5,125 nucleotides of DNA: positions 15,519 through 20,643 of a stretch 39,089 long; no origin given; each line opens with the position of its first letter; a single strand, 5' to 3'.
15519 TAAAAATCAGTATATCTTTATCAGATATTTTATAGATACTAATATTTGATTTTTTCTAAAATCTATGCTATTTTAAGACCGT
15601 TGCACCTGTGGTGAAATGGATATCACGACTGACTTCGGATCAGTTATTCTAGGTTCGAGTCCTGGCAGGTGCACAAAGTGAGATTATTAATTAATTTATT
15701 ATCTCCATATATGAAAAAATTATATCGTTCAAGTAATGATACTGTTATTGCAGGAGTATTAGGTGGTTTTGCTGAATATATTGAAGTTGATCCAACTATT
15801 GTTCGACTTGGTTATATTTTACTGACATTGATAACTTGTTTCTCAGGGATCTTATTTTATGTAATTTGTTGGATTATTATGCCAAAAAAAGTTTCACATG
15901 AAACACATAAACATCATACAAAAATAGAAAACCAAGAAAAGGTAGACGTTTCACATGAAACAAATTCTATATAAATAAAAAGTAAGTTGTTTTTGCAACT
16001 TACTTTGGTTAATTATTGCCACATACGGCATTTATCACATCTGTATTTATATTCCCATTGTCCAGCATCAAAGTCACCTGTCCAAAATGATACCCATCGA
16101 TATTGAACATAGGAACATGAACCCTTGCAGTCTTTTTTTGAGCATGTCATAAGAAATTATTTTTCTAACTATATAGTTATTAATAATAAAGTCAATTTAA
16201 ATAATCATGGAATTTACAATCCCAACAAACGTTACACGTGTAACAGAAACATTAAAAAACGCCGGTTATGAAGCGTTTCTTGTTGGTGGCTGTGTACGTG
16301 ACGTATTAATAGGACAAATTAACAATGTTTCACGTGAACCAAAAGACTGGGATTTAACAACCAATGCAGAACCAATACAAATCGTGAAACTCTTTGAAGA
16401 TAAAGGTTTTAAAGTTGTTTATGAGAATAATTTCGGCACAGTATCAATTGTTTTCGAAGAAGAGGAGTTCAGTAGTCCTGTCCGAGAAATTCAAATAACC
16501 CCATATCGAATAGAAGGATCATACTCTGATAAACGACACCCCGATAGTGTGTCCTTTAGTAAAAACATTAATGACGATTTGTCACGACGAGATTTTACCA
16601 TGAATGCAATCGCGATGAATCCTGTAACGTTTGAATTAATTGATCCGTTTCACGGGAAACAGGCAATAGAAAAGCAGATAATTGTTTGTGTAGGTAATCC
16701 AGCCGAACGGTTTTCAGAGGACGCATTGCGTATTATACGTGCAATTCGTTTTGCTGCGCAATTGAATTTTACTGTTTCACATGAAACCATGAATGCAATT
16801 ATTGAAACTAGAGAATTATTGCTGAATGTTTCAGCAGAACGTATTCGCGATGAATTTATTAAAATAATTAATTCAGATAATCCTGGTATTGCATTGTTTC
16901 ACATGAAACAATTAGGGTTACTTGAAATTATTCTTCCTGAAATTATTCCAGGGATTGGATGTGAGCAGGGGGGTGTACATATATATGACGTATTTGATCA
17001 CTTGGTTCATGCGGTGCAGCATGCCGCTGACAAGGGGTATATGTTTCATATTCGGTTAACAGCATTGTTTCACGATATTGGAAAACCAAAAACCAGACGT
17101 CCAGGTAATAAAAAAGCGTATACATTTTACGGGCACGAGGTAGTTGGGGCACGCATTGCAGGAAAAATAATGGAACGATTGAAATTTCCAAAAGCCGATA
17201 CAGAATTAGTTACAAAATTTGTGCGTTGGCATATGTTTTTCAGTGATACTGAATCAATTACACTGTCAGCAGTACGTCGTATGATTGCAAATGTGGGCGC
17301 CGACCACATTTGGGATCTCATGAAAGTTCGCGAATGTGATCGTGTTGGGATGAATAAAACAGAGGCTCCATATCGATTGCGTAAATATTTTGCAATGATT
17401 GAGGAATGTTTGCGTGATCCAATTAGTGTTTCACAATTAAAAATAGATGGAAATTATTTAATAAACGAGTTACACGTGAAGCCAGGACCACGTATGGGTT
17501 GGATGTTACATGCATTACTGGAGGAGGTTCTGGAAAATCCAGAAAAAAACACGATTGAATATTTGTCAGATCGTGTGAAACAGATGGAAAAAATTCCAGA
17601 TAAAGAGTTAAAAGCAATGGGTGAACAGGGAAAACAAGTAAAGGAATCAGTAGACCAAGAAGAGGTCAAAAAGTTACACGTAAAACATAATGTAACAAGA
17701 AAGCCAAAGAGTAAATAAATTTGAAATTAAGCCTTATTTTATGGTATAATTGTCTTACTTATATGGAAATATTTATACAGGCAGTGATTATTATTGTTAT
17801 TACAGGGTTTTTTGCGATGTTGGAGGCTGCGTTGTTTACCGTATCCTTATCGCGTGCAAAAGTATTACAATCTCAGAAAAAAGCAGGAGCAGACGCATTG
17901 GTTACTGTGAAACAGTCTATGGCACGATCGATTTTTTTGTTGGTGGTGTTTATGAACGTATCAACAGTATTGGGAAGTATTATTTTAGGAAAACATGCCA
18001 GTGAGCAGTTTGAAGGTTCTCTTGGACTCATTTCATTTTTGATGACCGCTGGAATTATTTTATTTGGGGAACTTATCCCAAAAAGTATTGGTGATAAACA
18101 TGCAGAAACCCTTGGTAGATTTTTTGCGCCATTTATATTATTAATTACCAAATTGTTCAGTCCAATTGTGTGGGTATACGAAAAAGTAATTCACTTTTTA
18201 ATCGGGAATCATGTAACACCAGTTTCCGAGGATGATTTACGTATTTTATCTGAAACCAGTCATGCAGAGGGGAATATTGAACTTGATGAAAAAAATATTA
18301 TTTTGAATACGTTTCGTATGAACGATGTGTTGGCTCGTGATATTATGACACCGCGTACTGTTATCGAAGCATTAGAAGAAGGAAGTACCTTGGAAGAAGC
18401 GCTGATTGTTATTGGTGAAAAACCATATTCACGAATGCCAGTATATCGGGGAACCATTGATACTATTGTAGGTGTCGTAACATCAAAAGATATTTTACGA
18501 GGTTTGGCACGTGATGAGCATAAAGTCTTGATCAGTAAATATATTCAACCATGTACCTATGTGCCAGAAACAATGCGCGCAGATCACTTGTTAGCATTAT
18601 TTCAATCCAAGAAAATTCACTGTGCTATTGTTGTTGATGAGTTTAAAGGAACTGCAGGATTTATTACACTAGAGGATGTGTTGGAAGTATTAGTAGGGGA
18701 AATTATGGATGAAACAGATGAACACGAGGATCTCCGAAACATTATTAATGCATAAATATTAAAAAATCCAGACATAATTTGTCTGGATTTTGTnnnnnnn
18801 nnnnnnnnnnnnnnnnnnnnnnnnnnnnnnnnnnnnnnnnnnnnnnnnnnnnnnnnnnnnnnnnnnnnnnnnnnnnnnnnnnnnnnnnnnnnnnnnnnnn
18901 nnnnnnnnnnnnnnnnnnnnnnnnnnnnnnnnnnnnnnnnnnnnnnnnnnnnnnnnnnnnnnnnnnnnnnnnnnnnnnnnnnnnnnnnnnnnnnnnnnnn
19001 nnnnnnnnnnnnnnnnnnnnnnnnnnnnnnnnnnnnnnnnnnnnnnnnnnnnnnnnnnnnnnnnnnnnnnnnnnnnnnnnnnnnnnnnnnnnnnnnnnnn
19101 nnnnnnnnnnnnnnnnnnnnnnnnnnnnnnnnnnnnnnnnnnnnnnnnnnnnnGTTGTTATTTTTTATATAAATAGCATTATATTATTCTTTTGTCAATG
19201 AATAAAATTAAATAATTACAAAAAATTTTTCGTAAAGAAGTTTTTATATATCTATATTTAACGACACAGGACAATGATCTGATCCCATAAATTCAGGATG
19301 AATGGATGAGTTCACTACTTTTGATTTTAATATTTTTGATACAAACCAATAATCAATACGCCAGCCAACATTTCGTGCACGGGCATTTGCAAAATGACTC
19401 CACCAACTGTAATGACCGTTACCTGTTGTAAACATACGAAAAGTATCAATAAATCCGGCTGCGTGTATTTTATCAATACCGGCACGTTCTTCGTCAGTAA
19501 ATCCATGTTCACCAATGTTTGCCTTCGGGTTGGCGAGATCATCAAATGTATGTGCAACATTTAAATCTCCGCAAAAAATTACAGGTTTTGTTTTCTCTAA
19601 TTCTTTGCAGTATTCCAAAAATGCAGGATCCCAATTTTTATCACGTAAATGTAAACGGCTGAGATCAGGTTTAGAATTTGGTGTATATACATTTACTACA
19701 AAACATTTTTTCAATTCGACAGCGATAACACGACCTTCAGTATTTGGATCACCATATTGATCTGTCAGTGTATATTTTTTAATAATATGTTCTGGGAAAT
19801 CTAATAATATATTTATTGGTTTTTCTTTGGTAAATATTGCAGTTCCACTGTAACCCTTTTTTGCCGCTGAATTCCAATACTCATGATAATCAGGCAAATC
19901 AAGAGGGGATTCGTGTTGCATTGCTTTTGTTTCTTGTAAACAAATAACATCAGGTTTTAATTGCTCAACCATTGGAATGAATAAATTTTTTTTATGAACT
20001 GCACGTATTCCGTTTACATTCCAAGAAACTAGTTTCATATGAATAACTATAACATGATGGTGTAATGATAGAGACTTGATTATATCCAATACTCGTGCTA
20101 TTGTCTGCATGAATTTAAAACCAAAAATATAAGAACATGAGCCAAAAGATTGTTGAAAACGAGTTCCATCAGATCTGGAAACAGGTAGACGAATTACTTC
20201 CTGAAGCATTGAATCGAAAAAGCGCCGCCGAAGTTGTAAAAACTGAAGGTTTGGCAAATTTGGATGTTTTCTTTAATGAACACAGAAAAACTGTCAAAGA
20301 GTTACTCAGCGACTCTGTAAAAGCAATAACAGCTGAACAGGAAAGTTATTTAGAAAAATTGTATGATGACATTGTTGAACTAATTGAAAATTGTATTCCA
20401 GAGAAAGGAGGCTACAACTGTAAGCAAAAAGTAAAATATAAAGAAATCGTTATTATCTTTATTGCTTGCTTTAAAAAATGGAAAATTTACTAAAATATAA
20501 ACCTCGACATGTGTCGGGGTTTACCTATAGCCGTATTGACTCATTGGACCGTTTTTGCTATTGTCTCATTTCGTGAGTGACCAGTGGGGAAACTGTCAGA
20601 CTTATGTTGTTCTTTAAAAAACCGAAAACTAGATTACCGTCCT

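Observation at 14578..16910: Exceptionally dense parS (ParB-binding) array: about 14 sites in 2.3 kb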

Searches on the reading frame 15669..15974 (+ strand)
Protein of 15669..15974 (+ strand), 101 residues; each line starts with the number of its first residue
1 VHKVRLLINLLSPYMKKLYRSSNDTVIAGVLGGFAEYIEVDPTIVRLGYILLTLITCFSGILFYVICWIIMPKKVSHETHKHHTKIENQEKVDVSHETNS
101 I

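Call 9: search_protein_families(library=pfam, proteins=[window:15669-15974:+], max_evalue=0.01)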
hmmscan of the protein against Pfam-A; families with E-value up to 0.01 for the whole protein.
window:15669-15974:+ (101 aa): 1 family
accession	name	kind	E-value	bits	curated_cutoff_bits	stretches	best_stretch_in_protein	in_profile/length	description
PF04024.17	PspC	-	4.3e-24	84.5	25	1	16-74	1-58/58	PspC domain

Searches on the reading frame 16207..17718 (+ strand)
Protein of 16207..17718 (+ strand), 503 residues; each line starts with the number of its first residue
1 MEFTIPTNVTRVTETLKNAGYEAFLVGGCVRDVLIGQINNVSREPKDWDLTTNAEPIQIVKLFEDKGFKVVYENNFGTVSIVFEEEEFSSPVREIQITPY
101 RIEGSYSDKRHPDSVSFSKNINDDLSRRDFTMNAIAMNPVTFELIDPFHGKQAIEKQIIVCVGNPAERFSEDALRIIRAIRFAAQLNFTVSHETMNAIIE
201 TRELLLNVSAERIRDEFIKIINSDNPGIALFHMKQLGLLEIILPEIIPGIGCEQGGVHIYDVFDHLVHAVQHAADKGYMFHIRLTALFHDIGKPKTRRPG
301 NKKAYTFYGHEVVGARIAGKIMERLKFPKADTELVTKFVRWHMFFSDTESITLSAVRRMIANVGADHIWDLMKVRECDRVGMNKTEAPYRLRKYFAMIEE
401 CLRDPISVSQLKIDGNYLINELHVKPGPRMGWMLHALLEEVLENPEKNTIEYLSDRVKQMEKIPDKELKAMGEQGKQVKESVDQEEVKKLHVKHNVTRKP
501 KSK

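Call 9: search_protein_families(library=pfam, proteins=[window:16207-17718:+], max_evalue=0.01)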
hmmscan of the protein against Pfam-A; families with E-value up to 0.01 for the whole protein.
window:16207-17718:+ (503 aa): 5 families
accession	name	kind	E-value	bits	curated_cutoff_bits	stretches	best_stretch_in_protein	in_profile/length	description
PF01743.26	PolyA_pol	-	1.8e-32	112.7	23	1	23-159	1-125/126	Poly A polymerase head domain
PF12627.12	PolyA_pol_RNAbd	-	1.2e-16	60.7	22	1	187-246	1-60/64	Probable RNA and SrmB- binding site of polymerase A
PF01966.28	HD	-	4.1e-10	40.4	22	1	263-356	2-105/116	HD domain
PF13735.12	tRNA_NucTran2_2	-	6.2e-07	29.9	27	1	321-454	27-146/149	tRNA nucleotidyltransferase domain 2 putative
PF10706.15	Aminoglyc_resit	-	0.0079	16.8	21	0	9-87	2-76/149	Aminoglycoside-2''-adenylyltransferase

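Call 11: find_encoding_contigs(protein=window:16207-17718:+, flank=10000, max_places=6)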
Protein window:16207-17718:+ (503 aa): 15 contigs read that carry it; 6 places shown.
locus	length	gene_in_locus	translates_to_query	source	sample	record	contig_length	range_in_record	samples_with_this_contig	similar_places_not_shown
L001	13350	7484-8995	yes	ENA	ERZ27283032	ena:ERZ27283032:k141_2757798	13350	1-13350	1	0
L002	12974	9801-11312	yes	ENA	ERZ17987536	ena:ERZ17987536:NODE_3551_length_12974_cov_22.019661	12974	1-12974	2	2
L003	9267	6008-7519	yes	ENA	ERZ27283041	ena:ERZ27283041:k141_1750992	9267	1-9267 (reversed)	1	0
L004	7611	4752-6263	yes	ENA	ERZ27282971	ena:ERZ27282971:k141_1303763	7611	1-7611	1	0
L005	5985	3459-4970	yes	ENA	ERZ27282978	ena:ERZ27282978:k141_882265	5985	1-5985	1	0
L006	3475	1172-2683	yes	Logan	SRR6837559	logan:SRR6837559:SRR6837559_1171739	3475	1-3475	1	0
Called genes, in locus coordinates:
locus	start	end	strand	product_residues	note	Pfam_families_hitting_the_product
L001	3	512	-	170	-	?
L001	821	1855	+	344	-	PF23446:LysM1_NFP_LYK (faint), PF23473:LysM3_LYK4_5 (faint), PF01476:LysM, PF01551:Peptidase_M23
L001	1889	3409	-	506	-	PF05362:Lon_C (weak), PF13541:ChlI, PF01078:Mg_chelatase, PF07728:AAA_5, PF00493:MCM (weak), PF13335:Mg_chelatase_C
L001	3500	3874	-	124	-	PF01258:zf-dskA_traR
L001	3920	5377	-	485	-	-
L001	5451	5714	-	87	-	PF00312:Ribosomal_S15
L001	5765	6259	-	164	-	PF02021:UPF0102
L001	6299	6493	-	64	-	-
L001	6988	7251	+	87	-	PF04024:PspC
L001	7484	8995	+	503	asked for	PF01743:PolyA_pol, PF12627:PolyA_pol_RNAbd, PF01966:HD, PF13735:tRNA_NucTran2_2 (weak)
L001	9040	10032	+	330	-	PF01595:CNNM, PF00571:CBS (weak)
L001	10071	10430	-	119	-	-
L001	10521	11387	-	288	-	PF03372:Exo_endo_phos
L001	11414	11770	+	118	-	-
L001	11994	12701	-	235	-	PF02353:CMAS (weak), PF01209:Ubie_methyltran, PF13489:Methyltransf_23, PF08241:Methyltransf_11, PF08242:Methyltransf_12, PF13649:Methyltransf_25, PF13847:Methyltransf_31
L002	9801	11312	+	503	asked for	PF01743:PolyA_pol, PF12627:PolyA_pol_RNAbd, PF01966:HD, PF13735:tRNA_NucTran2_2 (weak)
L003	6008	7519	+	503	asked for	PF01743:PolyA_pol, PF12627:PolyA_pol_RNAbd, PF01966:HD, PF13735:tRNA_NucTran2_2 (weak)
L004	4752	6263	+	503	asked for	PF01743:PolyA_pol, PF12627:PolyA_pol_RNAbd, PF01966:HD, PF13735:tRNA_NucTran2_2 (weak)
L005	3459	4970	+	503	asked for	PF01743:PolyA_pol, PF12627:PolyA_pol_RNAbd, PF01966:HD, PF13735:tRNA_NucTran2_2 (weak)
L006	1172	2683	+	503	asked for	PF01743:PolyA_pol, PF12627:PolyA_pol_RNAbd, PF01966:HD, PF13735:tRNA_NucTran2_2 (weak)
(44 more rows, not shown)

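Call 16: find_related_loci(query=window:16207-17718:+, collection=genome_contigs, flank=10000)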
Query window:16207-17718:+ (503 aa) in genome_contigs; peptide patterns used: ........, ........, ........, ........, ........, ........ (x = any residue, [..] = any of these).
600 stretches matched a pattern (row limit reached: there are more); 482 encode a relative of the query (tblastn E <= 1e-3); the best 80 are kept; 80 distinct loci.
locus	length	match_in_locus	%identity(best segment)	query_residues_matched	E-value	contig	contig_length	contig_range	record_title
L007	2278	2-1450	94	21-503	0e+0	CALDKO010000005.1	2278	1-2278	MAG TPA_asm: uncultured bacterium isolate SRR6231156_bin.70_CONCOCT_v1.1_MAG genome assembly, contig: ERZ650269.11624, w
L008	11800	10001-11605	77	1-496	0e+0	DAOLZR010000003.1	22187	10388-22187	MAG TPA_asm: Candidatus Paceibacterota bacterium isolate AMR_MDS_5153 NODE_1065_length_22187_cov_12.082234, whole genome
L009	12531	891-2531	76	1-500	0e+0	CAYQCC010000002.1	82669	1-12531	MAG TPA_asm: uncultured Candidatus Saccharibacteria bacterium isolate SRP296810_co1_187 genome assembly, contig: NODE_24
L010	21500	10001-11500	73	1-500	0e+0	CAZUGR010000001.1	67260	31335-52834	MAG TPA_asm: uncultured Candidatus Saccharibacteria bacterium isolate SRP300315_co1_13 genome assembly, contig: NODE_216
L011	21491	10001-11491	65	1-498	0e+0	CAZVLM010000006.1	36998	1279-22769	MAG TPA_asm: uncultured Candidatus Saccharibacteria bacterium isolate SRP170004_co1_323 genome assembly, contig: NODE_15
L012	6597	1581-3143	63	2-503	0e+0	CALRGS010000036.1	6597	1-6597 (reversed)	MAG: Candidatus Nomurabacteria bacterium isolate Baikal-1350m-133 genome assembly, contig: Baikal-1350m-c39608, whole ge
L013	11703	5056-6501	59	5-502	0e+0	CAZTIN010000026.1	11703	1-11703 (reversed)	MAG TPA_asm: uncultured Candidatus Saccharibacteria bacterium isolate SRP329715_co2_273 genome assembly, contig: NODE_10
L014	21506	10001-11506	58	5-503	0e+0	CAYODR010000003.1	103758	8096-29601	MAG TPA_asm: uncultured Candidatus Saccharibacteria bacterium isolate SRP344714_co1_234 genome assembly, contig: NODE_46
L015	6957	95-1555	59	5-502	0e+0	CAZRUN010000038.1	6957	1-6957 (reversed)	MAG TPA_asm: uncultured Candidatus Saccharibacteria bacterium isolate SRP285395_co1_441 genome assembly, contig: NODE_19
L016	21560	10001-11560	56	5-502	0e+0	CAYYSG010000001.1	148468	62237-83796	MAG TPA_asm: uncultured Candidatus Saccharibacteria bacterium isolate SRP329715_co2_362 genome assembly, contig: NODE_20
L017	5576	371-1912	56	5-496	0e+0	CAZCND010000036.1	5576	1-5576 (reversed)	MAG TPA_asm: uncultured Candidatus Saccharibacteria bacterium isolate SRP192927_co3_354 genome assembly, contig: NODE_42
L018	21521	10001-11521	57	5-499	0e+0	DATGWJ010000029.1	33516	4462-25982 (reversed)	MAG TPA_asm: Candidatus Paceibacterota bacterium isolate SMAG_U10579 k141_430353, whole genome shotgun sequence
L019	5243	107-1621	54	5-499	9e-178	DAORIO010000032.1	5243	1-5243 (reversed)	MAG TPA_asm: Candidatus Paceibacterota bacterium isolate AMR_MDS_5575 NODE_3077_length_5243_cov_6.886854, whole genome s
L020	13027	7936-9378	56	3-489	4e-179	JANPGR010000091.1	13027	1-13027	MAG: Candidatus Nomurabacteria bacterium isolate VAR_69_metabat_317 VAR_69_k141_5058124, whole genome shotgun sequence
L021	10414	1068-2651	53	5-498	0e+0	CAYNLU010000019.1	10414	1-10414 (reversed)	MAG TPA_asm: uncultured Candidatus Saccharibacteria bacterium isolate SRP133034_co1_11 genome assembly, contig: NODE_569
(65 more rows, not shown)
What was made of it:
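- Organism: Paceibacterota (call 16).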

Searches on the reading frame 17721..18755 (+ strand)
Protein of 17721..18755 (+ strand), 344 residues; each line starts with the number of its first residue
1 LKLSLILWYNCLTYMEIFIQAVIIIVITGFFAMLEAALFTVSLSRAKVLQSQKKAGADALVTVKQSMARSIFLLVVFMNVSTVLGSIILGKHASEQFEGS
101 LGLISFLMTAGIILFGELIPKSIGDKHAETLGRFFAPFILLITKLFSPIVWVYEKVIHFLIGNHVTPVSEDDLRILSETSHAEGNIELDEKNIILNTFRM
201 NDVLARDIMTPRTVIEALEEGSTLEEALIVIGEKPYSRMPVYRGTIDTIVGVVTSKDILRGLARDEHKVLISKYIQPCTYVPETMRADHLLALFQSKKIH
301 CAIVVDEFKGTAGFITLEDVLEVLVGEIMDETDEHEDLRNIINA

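Call 9: search_protein_families(library=pfam, proteins=[window:17721-18755:+], max_evalue=0.01)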
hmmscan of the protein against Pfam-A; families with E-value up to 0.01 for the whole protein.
window:17721-18755:+ (344 aa): 2 families
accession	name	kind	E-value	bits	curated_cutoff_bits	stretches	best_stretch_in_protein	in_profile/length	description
PF01595.25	CNNM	-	1.2e-32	113.5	28.4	1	20-190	2-181/181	Cyclin M transmembrane N-terminal domain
PF00571.33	CBS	-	3.7e-16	59.6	24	2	205-263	1-56/57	CBS domain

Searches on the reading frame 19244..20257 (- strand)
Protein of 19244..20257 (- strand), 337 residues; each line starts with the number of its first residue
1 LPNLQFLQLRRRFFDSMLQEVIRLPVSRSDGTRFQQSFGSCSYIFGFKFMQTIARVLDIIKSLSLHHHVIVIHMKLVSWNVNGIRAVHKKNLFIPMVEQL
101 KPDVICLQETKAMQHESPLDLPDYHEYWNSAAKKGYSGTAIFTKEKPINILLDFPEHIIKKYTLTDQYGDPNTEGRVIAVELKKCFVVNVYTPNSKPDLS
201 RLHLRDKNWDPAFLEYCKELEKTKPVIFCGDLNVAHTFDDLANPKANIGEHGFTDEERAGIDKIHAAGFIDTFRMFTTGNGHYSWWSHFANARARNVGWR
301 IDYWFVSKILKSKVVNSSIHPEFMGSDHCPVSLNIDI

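Call 8: search_protein_families(library=pfam, proteins=[window:19244-20257:-], max_evalue=0.01)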
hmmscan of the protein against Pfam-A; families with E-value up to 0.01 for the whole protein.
window:19244-20257:- (337 aa): 2 families
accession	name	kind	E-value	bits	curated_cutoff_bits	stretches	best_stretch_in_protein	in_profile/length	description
PF03372.29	Exo_endo_phos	-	1.6e-30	106.9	24.5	1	77-328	1-225/225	Endonuclease/Exonuclease/phosphatase family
PF14529.12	Exo_endo_phos_2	-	0.00026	21.3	27.4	0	187-237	3-44/117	Endonuclease-reverse transcriptase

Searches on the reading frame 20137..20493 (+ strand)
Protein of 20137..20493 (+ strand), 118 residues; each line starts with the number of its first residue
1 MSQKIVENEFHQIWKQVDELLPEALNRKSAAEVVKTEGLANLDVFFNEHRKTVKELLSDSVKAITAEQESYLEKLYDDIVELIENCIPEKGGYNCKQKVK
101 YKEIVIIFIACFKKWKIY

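Call 13: search_protein_families(library=pfam, proteins=[window:20137-20493:+], max_evalue=0.01)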
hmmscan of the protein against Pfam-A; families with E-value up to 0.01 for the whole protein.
window:20137-20493:+ (118 aa): 2 families
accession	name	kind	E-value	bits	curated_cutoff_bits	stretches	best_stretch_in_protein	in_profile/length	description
PF01544.23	CorA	-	0.0053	16.6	27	1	7-84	131-206/292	CorA-like Mg2+ transporter protein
PF07299.16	EF-G-binding_N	-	0.0064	17.4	27.1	1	6-77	3-77/83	Elongation factor G-binding protein, N-terminal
